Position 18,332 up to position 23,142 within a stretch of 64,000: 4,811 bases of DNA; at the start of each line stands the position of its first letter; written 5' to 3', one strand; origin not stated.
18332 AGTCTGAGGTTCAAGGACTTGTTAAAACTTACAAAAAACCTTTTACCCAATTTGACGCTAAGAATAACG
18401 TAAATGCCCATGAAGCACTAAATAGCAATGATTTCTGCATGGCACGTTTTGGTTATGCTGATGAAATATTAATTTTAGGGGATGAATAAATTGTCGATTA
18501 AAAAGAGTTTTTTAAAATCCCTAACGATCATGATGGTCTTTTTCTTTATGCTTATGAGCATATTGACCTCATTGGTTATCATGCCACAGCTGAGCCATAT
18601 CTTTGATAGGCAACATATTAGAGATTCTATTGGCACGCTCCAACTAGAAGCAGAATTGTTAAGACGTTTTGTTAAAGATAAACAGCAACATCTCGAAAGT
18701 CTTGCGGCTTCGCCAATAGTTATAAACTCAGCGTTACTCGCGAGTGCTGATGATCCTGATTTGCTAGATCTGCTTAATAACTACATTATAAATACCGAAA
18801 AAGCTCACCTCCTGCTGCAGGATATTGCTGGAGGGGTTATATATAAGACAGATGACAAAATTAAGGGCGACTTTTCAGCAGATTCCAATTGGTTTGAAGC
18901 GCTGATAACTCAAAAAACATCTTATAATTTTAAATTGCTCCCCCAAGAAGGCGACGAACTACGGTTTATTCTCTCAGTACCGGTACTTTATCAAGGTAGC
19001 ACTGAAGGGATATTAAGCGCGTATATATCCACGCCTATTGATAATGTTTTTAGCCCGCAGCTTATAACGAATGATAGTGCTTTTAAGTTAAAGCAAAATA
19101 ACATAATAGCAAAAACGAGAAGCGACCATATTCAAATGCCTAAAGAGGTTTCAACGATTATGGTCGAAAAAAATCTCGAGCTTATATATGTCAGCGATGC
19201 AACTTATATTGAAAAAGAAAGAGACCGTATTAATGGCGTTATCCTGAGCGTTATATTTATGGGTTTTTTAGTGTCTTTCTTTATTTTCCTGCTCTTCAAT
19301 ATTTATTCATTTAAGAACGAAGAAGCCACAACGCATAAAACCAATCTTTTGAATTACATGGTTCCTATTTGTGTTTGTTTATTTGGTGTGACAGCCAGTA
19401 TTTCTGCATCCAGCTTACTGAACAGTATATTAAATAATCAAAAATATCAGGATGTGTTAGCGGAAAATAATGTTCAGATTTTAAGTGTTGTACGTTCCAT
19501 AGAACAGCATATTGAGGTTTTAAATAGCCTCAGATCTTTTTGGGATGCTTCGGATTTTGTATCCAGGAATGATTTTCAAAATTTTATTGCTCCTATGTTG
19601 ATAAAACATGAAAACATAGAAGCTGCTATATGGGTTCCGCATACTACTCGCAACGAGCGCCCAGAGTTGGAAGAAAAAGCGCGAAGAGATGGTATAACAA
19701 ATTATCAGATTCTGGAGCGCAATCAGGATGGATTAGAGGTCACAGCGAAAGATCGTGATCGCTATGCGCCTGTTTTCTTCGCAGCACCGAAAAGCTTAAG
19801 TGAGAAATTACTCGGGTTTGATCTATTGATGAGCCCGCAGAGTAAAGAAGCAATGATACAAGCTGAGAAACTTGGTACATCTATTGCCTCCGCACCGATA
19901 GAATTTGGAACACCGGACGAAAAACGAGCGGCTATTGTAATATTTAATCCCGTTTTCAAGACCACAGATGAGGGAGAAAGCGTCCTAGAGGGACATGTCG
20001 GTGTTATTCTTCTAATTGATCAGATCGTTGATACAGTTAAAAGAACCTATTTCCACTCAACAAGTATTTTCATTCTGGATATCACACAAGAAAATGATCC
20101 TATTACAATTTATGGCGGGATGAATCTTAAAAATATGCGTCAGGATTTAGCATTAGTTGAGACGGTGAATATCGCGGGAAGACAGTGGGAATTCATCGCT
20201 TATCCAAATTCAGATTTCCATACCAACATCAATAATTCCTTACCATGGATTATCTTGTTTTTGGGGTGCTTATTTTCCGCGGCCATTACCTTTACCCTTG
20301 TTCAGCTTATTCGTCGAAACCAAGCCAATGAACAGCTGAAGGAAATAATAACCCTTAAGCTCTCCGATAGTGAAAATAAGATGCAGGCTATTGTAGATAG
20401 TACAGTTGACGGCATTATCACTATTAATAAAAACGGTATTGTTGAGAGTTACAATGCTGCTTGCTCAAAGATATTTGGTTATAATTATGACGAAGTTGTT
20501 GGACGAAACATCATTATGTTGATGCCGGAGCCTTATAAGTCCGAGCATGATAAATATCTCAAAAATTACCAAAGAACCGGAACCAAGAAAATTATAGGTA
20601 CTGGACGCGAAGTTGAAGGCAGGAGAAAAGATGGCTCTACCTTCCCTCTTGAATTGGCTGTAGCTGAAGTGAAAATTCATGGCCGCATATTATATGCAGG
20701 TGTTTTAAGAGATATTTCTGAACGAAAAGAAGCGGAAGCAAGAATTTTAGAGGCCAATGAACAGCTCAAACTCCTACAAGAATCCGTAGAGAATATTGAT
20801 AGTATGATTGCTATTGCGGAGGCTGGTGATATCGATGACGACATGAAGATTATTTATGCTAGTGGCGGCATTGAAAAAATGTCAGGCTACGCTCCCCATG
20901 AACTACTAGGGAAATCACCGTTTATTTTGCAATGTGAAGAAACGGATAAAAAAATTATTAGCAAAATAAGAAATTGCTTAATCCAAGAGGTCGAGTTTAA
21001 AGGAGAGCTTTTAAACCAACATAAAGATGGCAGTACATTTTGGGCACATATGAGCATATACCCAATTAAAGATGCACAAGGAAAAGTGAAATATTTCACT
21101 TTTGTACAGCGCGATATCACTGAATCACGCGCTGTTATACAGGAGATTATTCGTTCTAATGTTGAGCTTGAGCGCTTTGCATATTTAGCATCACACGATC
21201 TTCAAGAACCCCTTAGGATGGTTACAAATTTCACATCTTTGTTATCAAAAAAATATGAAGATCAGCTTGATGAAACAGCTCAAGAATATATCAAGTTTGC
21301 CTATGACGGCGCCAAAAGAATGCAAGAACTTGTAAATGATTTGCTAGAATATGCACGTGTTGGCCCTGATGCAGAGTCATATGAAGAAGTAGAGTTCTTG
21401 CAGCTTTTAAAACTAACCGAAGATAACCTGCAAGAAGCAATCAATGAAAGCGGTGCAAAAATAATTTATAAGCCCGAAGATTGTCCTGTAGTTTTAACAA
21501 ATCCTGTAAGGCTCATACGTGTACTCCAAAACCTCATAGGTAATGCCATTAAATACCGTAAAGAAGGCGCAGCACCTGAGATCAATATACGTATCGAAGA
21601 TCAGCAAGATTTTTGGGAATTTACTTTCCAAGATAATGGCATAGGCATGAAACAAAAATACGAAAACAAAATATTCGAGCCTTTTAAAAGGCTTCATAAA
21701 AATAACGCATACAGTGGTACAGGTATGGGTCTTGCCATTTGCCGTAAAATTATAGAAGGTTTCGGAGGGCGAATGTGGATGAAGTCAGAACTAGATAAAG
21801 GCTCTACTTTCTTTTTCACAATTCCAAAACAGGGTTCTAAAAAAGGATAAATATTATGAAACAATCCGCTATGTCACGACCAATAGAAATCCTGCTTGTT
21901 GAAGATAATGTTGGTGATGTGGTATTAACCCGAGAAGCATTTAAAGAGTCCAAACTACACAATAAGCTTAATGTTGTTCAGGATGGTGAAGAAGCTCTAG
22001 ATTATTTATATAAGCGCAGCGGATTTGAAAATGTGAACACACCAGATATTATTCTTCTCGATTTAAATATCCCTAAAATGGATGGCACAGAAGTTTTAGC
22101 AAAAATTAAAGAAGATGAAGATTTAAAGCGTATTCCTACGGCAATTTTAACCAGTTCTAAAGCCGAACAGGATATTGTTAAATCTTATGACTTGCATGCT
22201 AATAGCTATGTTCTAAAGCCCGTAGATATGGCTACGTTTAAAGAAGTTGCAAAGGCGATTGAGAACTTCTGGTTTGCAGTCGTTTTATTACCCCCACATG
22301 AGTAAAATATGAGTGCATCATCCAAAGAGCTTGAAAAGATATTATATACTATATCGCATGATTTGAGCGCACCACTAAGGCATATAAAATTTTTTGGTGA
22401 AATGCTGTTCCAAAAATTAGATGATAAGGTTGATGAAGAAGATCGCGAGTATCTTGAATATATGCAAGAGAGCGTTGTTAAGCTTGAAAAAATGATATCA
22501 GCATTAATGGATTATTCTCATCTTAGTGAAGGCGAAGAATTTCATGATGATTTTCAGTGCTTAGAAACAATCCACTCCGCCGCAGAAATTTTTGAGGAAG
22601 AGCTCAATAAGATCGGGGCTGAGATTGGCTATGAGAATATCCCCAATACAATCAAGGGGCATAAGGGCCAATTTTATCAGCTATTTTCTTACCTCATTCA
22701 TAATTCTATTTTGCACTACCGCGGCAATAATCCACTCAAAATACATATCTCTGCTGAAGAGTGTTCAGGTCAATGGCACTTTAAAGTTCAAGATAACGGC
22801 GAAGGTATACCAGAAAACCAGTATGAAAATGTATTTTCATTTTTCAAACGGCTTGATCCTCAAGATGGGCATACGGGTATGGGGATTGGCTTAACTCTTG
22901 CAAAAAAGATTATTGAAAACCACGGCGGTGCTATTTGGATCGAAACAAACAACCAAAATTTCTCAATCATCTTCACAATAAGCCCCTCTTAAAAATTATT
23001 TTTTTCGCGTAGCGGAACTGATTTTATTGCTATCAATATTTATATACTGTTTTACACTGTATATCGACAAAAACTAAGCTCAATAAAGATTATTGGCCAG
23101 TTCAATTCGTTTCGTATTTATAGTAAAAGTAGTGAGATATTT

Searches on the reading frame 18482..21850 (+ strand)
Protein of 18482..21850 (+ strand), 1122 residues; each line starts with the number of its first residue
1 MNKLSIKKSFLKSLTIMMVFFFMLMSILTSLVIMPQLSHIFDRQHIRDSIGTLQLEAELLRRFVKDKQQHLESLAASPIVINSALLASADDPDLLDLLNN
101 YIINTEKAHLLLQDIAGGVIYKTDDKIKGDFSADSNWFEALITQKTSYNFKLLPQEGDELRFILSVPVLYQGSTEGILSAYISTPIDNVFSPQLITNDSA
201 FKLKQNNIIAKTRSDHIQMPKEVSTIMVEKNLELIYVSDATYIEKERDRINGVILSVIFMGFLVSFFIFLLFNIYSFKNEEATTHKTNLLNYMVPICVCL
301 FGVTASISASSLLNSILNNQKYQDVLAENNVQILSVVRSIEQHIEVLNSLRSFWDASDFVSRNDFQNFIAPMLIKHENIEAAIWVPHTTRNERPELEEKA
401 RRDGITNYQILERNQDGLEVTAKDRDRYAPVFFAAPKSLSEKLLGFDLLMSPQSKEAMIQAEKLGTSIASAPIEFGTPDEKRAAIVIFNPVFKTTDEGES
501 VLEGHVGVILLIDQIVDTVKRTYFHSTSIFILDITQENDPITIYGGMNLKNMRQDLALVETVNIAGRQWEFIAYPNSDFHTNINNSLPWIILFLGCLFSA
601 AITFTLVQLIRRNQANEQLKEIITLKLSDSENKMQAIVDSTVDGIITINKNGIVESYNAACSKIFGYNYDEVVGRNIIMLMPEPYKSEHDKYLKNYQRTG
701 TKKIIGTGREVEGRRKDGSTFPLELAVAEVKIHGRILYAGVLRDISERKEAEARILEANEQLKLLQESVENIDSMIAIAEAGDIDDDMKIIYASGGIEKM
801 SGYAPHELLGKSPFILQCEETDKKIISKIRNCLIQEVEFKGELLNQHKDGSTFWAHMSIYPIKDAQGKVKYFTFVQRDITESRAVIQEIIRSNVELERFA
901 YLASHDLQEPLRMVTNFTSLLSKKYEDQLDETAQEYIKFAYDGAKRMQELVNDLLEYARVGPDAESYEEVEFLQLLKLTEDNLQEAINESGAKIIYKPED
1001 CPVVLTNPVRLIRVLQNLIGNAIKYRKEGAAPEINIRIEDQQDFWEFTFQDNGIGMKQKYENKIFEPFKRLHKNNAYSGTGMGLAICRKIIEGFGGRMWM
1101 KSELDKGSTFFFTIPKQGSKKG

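Call 18: search_protein_families(library=pfam, proteins=[window:18482-21850:+])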
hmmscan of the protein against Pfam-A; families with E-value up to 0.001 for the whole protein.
window:18482-21850:+ (1122 aa): 9 families
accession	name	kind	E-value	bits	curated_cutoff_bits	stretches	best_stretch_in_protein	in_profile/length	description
PF13426.13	PAS_9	-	9.2e-35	119.5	27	2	784-881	7-103/103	PAS domain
PF03924.19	CHASE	-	1.6e-28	100.2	25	1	360-544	3-189/189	CHASE domain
PF00989.32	PAS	-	6.8e-28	97.4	22.6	2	633-745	2-113/113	PAS fold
PF02518.31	HATPase_c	-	2.3e-27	96.1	26.4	1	1007-1117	2-110/111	Histidine kinase-, DNA gyrase B-, and HSP90-like ATPase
PF08448.16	PAS_4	-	9.4e-15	55.2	23.1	1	784-883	11-109/110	PAS fold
PF08447.18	PAS_3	-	2.7e-13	50.4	25.6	1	790-872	1-85/89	PAS fold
PF00512.31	HisKA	-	1.2e-10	41.7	26.9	1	896-960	2-63/66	His Kinase A (phospho-acceptor) domain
PF13188.13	PAS_8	-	2.8e-07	30.6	21.8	0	633-681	2-47/65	PAS domain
PF24820.1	Diguanyl_cycl_sensor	-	2.1e-05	24.9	28.1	1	641-734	5-100/109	Diguanylate cyclase-like sensor domain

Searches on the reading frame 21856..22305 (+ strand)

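Call 18: search_protein_families(library=pfam, proteins=[window:21856-22305:+])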
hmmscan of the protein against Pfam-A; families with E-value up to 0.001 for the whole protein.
window:21856-22305:+ (149 aa): 1 family
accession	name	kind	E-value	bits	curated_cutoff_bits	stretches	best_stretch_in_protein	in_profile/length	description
PF00072.30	Response_reg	-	1.7e-19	70.5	30.2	1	12-130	1-108/111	Response regulator receiver domain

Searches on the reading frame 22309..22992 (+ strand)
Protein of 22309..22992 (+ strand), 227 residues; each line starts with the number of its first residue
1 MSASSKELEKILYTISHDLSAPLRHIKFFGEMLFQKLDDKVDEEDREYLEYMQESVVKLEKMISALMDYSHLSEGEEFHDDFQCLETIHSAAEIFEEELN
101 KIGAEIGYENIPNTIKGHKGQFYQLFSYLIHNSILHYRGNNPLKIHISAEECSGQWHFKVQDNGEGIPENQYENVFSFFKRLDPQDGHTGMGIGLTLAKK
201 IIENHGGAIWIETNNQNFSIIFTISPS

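Call 6: search_protein_families(library=pfam, proteins=[window:22309-22992:+])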
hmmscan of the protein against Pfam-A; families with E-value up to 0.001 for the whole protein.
window:22309-22992:+ (227 aa): 3 families
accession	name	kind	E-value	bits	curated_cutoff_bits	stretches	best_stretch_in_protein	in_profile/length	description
PF02518.31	HATPase_c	-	3.7e-18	66.4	26.4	1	121-224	5-107/111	Histidine kinase-, DNA gyrase B-, and HSP90-like ATPase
PF00512.31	HisKA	-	8.6e-11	42.2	26.9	1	9-74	3-65/66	His Kinase A (phospho-acceptor) domain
PF14501.12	HATPase_c_5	-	0.00076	19.8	22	0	122-224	6-101/102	GHKL domain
